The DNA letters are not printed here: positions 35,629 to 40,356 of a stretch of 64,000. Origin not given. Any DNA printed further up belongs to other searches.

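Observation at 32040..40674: Non-canonical MetFV-Hdr module: 1475-aa tandem HdrA fusion with GltD/NfnB-like insert, two mvhD paralogues, and a fused hdrCB placed downstream of metF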

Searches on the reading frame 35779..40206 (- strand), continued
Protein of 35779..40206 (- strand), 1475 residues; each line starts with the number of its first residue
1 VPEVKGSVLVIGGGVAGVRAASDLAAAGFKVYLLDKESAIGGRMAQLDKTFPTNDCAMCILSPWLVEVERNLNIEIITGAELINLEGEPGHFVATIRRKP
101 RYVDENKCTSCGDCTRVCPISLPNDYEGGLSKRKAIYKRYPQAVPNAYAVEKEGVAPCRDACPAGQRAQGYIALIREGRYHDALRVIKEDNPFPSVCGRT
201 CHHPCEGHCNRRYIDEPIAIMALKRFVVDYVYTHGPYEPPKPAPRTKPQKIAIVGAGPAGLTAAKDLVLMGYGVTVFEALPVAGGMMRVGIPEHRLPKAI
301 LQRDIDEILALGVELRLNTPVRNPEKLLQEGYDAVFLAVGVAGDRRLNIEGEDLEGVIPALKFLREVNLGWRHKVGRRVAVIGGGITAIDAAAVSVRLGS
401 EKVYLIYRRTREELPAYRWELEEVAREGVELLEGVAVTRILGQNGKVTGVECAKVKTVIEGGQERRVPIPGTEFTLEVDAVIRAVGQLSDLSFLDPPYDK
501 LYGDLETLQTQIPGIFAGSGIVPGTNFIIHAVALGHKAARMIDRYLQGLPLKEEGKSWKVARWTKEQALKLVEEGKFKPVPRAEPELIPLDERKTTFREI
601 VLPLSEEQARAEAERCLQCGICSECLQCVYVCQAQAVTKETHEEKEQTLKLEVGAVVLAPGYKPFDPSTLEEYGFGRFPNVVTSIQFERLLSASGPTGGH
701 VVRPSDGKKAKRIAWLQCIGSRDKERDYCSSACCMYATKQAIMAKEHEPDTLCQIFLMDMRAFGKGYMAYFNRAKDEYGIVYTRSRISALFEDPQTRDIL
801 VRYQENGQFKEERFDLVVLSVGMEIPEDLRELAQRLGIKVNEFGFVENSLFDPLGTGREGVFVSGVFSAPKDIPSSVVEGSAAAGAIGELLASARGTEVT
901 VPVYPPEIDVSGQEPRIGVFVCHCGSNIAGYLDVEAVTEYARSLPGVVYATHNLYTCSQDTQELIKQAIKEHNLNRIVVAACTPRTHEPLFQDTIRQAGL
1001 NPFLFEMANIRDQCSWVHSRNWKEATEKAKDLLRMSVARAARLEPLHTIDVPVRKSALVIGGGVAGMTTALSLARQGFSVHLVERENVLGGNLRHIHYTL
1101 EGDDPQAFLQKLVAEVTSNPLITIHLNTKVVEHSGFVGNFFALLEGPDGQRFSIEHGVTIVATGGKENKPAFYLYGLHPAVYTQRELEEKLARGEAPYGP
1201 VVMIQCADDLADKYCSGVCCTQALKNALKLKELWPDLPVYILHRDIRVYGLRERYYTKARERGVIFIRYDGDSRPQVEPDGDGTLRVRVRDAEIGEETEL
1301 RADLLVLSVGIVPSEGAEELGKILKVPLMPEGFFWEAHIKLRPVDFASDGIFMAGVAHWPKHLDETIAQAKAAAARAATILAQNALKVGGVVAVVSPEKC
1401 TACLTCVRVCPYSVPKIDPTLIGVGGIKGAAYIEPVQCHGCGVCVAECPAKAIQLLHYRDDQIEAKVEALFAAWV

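Call 24: find_related_loci(query=A1, collection=genome_contigs, flank=7000)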
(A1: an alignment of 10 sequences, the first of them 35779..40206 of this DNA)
Query A1 (1475 aa) in genome_contigs; peptide patterns used: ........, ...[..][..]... (x = any residue, [..] = any of these).
600 stretches matched a pattern (row limit reached: there are more); 597 encode a relative of the query (tblastn E <= 1e-3); the best 80 are kept; 80 distinct loci.
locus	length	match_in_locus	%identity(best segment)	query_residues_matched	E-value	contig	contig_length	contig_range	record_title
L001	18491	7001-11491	56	4-1471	0e+0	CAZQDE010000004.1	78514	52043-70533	MAG TPA_asm: uncultured Anaerolineaceae bacterium isolate binchicken_co19_417 genome assembly, contig: NODE_245_length_7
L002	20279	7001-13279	56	3-1471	0e+0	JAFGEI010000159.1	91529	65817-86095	MAG: Anaerolineae bacterium isolate Zod_Metabat.1220 k87_8228435, whole genome shotgun sequence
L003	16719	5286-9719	56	6-1472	0e+0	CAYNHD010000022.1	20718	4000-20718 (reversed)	MAG TPA_asm: uncultured Thermoflexus sp. isolate SRP241326_co3_55 genome assembly, contig: NODE_3522_length_20718_cov_13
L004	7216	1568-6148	53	4-1472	0e+0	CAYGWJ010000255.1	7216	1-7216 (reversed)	MAG TPA_asm: uncultured Anaerolineae bacterium isolate ERP119294_co2_411 genome assembly, contig: k141_3905684, whole ge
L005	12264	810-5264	54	4-1471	0e+0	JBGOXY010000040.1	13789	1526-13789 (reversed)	MAG: Anaerolineae bacterium isolate OBJ_0618_130150_56 k141_1040545_length_13789_cov_12.0000, whole genome shotgun seque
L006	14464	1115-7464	54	6-1470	0e+0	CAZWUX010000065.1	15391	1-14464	MAG TPA_asm: uncultured Anaerolineae bacterium isolate SRP214966_co2_211 genome assembly, contig: NODE_6027_length_15391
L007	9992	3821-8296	51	15-1471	0e+0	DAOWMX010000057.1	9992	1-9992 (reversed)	MAG TPA_asm: Anaerolineales bacterium isolate CSMAG_3013 CSMAG_3013_k141_372471_length_9992_cov_62.7536, whole genome sh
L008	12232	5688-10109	52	15-1471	0e+0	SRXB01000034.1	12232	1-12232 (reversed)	MAG: bacterium isolate D1FMe1.002 contig-D1FMe1_162_length_12232__70104, whole genome shotgun sequence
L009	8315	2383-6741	51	18-1473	0e+0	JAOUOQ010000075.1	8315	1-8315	MAG: Candidatus Aminicenantes bacterium isolate 8_1_Oct_SF_Bin20 8_1_Oct_SF_Bin20_scaffold_8153_c1, whole genome shotgun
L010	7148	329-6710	52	19-1472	0e+0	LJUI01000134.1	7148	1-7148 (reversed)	MAG: candidate division TA06 bacterium SM23_40 WORSMTZ_32792, whole genome shotgun sequence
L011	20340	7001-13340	55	9-1471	0e+0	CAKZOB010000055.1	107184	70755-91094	MAG TPA_asm: uncultured Anaerolineales bacterium isolate SRR5214706_bin.22_CONCOCT_v1.1_MAG genome assembly, contig: ERZ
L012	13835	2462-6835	51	19-1470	0e+0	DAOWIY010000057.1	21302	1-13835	MAG TPA_asm: Clostridia bacterium isolate CSMAG_2055 CSMAG_2055_k141_684394_length_21302_cov_24.0000, whole genome shotg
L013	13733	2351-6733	50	6-1471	0e+0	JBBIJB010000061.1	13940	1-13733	MAG: Armatimonadota bacterium isolate FAS170219_bin_152 NODE_3631_length_13940_cov_4.154123, whole genome shotgun sequen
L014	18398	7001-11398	51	4-1470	0e+0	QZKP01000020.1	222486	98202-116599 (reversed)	MAG: Desulfarculus sp. isolate SURF_10 Ga0104751_1000017, whole genome shotgun sequence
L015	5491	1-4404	50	3-1473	0e+0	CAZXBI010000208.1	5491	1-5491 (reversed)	MAG TPA_asm: uncultured Syntrophorhabdus sp. isolate SRP302447_co4_432 genome assembly, contig: NODE_40885_length_5491_c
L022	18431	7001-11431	49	4-1475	0e+0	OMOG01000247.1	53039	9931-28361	Solibacteraceae bacterium SbA4 strain Peat soil MAG SbA4 genome assembly, contig: SBA4_Contig_320, whole genome shotgun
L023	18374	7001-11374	49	15-1471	0e+0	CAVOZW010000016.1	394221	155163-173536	MAG: uncultured delta proteobacterium isolate MFD09964.bin.1.31 genome assembly, contig: contig_3912, whole genome shotg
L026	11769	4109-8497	48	4-1471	0e+0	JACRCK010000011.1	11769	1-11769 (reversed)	MAG: Deltaproteobacteria bacterium isolate NC_groundwater_1644_Pr3_B-0.1um_57_11 SR-2_scaffold_141_67239, whole genome s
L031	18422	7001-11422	49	6-1471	0e+0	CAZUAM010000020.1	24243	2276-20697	MAG TPA_asm: uncultured Planctomycetaceae bacterium isolate binchicken_co262_366 genome assembly, contig: NODE_2048_leng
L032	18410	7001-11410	50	3-1471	0e+0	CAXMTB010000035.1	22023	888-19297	MAG: uncultured Nitrospinaceae bacterium isolate 10C-St8-MC-01_bin.13.strict genome assembly, contig: NODE_35_length_220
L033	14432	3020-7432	48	3-1471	0e+0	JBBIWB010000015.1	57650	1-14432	MAG: Desulfobacteraceae bacterium isolate QH2F170213_bin_90 NODE_237_length_57650_cov_17.406667, whole genome shotgun se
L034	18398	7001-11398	51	4-1471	0e+0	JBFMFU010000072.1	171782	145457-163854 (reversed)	MAG: Thermodesulfobacteriota bacterium isolate MAG279 MAG279_72, whole genome shotgun sequence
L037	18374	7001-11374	49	4-1471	0e+0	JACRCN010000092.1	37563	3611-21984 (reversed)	MAG: Deltaproteobacteria bacterium isolate NC_groundwater_1647_Pr3_B-0.1um_60_22 SR-2_scaffold_141_3169530, whole genome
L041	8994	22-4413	48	6-1471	0e+0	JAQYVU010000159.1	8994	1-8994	MAG: Desulfococcaceae bacterium isolate SF_100_bin68 SF_100_bin.68.orig_100_contig-145_17242, whole genome shotgun seque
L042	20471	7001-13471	49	6-1475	0e+0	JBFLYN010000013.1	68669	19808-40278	MAG: Bacillota bacterium isolate MAG086 MAG086_13, whole genome shotgun sequence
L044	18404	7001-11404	48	4-1471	0e+0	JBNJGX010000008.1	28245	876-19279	MAG: Bacteroidota bacterium isolate Y22_30dBSd2.bin.74 NODE_722_length_28245_cov_12.929581, whole genome shotgun sequenc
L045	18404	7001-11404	48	6-1471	0e+0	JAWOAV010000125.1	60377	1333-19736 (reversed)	MAG: Desulfosalsimonadaceae bacterium isolate BLK2-2.bin.130 k191_1605699, whole genome shotgun sequence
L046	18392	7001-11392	47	4-1471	0e+0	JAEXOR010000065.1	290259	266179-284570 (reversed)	MAG: Bacillota bacterium isolate OH_HBrB_152 k127_1355341, whole genome shotgun sequence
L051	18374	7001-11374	48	4-1471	0e+0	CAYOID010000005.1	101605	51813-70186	MAG TPA_asm: uncultured Desulfohalobiaceae bacterium isolate SRP141376_co2_132 genome assembly, contig: NODE_519_length_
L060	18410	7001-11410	49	3-1471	0e+0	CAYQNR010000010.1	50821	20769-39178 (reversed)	MAG TPA_asm: uncultured Desulfobacteraceae bacterium isolate binchicken_co100_362 genome assembly, contig: NODE_913_leng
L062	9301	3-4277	47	9-1471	0e+0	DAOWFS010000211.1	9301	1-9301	MAG TPA_asm: Desulfobacterales bacterium isolate CSMAG_1971 CSMAG_1971_k141_3764193_length_9301_cov_178.5852, whole geno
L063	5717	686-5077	46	6-1471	0e+0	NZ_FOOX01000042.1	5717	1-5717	Desulfotruncus arcticus DSM 17038, whole genome shotgun sequence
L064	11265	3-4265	47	4-1471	0e+0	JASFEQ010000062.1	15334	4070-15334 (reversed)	MAG: Desulfobacteraceae bacterium isolate D0606M12metaG_Bin_56 D0606M12metaG_FD_scaffold_907_c1, whole genome shotgun se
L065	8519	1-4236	47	4-1471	0e+0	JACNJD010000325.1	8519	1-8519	MAG: Candidatus Desulfacyla euxinica NIOZ-UU_NODE_10424_length_8519_cov_42.9087, whole genome shotgun sequence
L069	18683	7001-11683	53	4-1471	0e+0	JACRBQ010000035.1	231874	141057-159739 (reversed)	MAG: Chloroflexi bacterium isolate NC_groundwater_1624_Pr3_B-0.1um_63_24 SR-2_scaffold_141_851781, whole genome shotgun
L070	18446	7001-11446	44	3-1471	0e+0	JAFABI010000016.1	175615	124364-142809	MAG: Bacillota bacterium isolate OH_SBB_121 k127_878361, whole genome shotgun sequence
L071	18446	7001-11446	43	4-1471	0e+0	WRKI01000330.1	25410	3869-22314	MAG: Spirochaetes bacterium isolate Th196P1bin3 JGI24700J35501_10930814, whole genome shotgun sequence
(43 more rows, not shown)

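Call 28: find_encoding_contigs(protein=window:35779-40206:-, flank=8000, max_places=4)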
Protein window:35779-40206:- (1475 aa): no gene with exactly this product is on record in the collection.

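Call 29: find_encoding_contigs(protein=P0001, flank=8000, max_places=3)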
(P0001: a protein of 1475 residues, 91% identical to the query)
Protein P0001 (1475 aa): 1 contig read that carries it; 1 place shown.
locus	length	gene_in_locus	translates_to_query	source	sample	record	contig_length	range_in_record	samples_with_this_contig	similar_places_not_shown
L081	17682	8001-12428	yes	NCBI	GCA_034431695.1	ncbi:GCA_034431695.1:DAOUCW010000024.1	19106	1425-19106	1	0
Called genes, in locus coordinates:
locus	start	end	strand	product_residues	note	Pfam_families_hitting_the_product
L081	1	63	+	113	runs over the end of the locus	-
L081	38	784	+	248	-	PF00119:ATP-synt_A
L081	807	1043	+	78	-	PF00137:ATP-synt_C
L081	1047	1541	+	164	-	PF00430:ATP-synt_B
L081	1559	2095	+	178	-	PF00213:OSCP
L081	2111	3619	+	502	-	PF02874:ATP-synt_ab_N, PF00006:ATP-synt_ab, PF06745:ATPase (faint), PF00306:ATP-synt_ab_C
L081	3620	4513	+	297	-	PF00231:ATP-synt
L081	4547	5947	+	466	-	PF02874:ATP-synt_ab_N, PF00006:ATP-synt_ab, PF22919:ATP-synt_VA_C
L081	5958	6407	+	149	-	PF02823:ATP-synt_DE_N, PF00401:ATP-synt_DE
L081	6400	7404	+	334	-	PF06723:MreB_Mbl, PF00012:HSP70 (weak), PF14450:FtsA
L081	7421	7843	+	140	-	PF02662:FlpD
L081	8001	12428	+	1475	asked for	PF12831:FAD_oxidored (weak), PF13450:NAD_binding_8 (weak), PF14691:Fer4_20, PF07992:Pyr_redox_2, PF07992:Pyr_redox_2, PF12831:FAD_oxidored, PF13187:Fer4_9, PF12838:Fer4_7, +16 more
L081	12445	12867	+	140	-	PF02662:FlpD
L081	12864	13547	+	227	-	PF12225:DUF5981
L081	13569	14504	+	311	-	PF02219:MTHFR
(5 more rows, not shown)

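Call 30: find_encoding_contigs(protein=P0002, flank=8000, max_places=2)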
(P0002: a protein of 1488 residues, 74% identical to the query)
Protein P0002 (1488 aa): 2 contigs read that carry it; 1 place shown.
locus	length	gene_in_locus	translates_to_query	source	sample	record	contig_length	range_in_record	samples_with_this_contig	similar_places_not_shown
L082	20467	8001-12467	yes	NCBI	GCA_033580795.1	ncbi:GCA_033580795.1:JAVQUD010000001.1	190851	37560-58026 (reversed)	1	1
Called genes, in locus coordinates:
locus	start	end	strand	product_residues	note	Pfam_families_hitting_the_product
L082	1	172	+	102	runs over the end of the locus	PF03899:ATP-synt_I (weak)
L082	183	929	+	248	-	PF00119:ATP-synt_A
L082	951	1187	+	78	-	PF00137:ATP-synt_C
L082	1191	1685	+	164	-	PF00430:ATP-synt_B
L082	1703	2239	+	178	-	PF00213:OSCP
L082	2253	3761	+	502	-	PF02874:ATP-synt_ab_N, PF00006:ATP-synt_ab, PF06745:ATPase (faint), PF00306:ATP-synt_ab_C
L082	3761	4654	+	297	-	PF00231:ATP-synt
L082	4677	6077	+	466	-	PF02874:ATP-synt_ab_N, PF00006:ATP-synt_ab, PF22919:ATP-synt_VA_C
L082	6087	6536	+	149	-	PF02823:ATP-synt_DE_N, PF00401:ATP-synt_DE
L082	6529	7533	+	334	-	PF06723:MreB_Mbl, PF00012:HSP70 (weak), PF14450:FtsA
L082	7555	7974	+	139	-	PF02662:FlpD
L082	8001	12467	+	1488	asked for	PF14691:Fer4_20, PF07992:Pyr_redox_2, PF13450:NAD_binding_8, PF00890:FAD_binding_2, PF07992:Pyr_redox_2, PF12831:FAD_oxidored, PF13450:NAD_binding_8, PF12838:Fer4_7, +23 more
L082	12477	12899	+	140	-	PF02662:FlpD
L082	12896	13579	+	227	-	PF12225:DUF5981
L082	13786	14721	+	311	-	PF02219:MTHFR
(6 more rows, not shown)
